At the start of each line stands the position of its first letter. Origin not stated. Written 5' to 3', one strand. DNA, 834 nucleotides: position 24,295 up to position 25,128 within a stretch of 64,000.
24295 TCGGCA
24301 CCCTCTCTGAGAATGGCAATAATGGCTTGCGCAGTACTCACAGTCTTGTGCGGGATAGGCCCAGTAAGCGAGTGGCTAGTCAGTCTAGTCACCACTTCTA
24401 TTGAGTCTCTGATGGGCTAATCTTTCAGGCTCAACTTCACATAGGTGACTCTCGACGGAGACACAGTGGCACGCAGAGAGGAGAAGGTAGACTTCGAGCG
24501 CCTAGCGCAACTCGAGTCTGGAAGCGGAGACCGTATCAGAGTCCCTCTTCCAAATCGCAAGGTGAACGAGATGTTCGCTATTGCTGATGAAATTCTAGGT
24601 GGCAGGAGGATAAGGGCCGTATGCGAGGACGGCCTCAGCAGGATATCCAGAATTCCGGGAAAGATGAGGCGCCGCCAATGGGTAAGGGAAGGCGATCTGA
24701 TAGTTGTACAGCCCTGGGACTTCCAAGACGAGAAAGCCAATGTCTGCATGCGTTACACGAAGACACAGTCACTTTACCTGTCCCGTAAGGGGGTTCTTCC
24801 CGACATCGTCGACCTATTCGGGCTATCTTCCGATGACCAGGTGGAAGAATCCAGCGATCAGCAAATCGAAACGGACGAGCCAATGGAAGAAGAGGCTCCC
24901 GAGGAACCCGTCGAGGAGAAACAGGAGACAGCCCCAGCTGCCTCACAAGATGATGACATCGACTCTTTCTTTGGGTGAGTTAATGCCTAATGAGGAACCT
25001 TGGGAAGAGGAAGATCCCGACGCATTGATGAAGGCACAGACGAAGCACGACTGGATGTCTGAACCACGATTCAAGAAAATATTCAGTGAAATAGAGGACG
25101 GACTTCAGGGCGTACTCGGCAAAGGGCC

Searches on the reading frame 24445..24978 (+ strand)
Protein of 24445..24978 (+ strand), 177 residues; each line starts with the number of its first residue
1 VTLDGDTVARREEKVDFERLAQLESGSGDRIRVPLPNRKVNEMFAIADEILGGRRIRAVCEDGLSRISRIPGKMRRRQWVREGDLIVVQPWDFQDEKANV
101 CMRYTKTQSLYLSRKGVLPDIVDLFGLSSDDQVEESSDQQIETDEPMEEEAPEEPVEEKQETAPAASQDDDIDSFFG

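Call 5: search_protein_families(library=pfam, proteins=[window:24445-24978:+], max_evalue=0.01)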
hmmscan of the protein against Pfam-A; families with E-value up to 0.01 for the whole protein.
window:24445-24978:+ (177 aa): 1 family
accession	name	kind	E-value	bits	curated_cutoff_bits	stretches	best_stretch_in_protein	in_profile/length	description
PF01176.25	eIF-1a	-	4.6e-17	61.9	30.2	1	41-103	1-64/64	Translation initiation factor 1A / IF-1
